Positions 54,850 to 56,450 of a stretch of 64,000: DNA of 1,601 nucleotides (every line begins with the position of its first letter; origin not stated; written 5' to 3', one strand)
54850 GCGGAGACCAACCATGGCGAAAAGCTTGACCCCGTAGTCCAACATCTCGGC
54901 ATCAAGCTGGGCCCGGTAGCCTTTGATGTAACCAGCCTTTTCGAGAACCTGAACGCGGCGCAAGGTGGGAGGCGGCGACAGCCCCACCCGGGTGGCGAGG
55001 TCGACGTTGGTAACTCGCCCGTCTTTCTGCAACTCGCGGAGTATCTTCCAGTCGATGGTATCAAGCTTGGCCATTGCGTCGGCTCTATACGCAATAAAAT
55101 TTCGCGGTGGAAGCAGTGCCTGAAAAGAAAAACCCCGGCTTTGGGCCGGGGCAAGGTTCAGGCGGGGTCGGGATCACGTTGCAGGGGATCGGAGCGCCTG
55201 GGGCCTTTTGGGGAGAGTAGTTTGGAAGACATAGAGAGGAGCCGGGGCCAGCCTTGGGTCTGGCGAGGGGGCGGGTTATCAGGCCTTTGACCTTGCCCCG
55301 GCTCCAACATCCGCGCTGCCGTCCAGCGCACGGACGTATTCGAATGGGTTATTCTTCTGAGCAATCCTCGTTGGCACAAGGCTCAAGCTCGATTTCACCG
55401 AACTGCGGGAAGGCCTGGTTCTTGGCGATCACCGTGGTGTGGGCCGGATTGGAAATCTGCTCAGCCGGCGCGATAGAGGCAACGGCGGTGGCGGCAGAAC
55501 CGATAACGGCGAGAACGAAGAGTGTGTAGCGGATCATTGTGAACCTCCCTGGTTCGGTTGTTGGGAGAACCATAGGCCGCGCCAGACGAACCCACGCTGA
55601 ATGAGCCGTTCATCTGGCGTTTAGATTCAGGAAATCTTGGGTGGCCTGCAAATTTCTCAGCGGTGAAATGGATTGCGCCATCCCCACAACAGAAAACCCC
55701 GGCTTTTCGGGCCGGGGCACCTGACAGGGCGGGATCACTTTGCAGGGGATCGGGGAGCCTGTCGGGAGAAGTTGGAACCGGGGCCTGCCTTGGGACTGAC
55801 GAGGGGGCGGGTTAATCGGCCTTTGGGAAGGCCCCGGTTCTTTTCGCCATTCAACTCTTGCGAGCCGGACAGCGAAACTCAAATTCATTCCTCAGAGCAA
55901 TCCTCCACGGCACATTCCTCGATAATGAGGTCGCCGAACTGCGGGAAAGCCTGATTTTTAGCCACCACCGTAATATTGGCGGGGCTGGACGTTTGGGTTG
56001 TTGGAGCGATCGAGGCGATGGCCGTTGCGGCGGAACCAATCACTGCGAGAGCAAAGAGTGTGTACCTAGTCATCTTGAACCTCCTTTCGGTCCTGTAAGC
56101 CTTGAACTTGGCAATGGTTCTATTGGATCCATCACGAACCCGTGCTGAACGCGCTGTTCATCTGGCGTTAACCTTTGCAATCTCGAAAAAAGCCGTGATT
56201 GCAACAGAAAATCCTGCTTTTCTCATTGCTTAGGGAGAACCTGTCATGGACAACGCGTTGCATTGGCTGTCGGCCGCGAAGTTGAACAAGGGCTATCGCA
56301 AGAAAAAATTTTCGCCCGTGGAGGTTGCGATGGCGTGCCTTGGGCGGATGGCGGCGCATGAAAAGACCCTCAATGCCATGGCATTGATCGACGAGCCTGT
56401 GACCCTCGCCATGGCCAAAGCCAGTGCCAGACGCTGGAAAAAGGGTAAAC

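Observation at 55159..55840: The 3' elements show compensatory base changes and invariant C-rich single-stranded motifs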

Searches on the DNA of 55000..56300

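Call 4: search_rna_families(source=window, start=55000, end=56300, threshold=evalue, max_evalue=10, show_alignments=4)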
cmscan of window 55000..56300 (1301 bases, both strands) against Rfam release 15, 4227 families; matches with E-value up to 10: 7.
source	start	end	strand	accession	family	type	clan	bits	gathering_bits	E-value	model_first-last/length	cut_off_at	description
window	55806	55849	+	RF02807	PyrR209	Gene; snRNA; snoRNA; HACA-box;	-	17.8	42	2.3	1-65/65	no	Pyrobaculum sRNA 209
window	55124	55176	-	RF02399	NsiR1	Gene; sRNA;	-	16.8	39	2.4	1-60/60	no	Nitrogen stress-induced RNA 1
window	55125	55202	-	RF02837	anti-hemB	Gene; sRNA;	-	16.4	49.5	0.73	1-81/81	no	Burkholderia RNA 7 (anti-hemB)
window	55125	55231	-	RF02278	Betaproteobacteria_toxic_sRNA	Gene; sRNA;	-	15.2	50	5.1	1-64/64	no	Betaproteobacteria toxic small RNA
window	55682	55718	-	RF02996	int-alpA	Gene; sRNA;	-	14.5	35.8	6.9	1-71/71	no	int-alpA RNA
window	55687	55780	+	RF00009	RNaseP_nuc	Gene; ribozyme;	CL00002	10.1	28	2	130-220/301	no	Nuclear RNase P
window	55269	55298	-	RF00478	SCARNA6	Gene; snRNA; snoRNA; scaRNA;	-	9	68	6.1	1-265/265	no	Small Cajal body specific RNA 6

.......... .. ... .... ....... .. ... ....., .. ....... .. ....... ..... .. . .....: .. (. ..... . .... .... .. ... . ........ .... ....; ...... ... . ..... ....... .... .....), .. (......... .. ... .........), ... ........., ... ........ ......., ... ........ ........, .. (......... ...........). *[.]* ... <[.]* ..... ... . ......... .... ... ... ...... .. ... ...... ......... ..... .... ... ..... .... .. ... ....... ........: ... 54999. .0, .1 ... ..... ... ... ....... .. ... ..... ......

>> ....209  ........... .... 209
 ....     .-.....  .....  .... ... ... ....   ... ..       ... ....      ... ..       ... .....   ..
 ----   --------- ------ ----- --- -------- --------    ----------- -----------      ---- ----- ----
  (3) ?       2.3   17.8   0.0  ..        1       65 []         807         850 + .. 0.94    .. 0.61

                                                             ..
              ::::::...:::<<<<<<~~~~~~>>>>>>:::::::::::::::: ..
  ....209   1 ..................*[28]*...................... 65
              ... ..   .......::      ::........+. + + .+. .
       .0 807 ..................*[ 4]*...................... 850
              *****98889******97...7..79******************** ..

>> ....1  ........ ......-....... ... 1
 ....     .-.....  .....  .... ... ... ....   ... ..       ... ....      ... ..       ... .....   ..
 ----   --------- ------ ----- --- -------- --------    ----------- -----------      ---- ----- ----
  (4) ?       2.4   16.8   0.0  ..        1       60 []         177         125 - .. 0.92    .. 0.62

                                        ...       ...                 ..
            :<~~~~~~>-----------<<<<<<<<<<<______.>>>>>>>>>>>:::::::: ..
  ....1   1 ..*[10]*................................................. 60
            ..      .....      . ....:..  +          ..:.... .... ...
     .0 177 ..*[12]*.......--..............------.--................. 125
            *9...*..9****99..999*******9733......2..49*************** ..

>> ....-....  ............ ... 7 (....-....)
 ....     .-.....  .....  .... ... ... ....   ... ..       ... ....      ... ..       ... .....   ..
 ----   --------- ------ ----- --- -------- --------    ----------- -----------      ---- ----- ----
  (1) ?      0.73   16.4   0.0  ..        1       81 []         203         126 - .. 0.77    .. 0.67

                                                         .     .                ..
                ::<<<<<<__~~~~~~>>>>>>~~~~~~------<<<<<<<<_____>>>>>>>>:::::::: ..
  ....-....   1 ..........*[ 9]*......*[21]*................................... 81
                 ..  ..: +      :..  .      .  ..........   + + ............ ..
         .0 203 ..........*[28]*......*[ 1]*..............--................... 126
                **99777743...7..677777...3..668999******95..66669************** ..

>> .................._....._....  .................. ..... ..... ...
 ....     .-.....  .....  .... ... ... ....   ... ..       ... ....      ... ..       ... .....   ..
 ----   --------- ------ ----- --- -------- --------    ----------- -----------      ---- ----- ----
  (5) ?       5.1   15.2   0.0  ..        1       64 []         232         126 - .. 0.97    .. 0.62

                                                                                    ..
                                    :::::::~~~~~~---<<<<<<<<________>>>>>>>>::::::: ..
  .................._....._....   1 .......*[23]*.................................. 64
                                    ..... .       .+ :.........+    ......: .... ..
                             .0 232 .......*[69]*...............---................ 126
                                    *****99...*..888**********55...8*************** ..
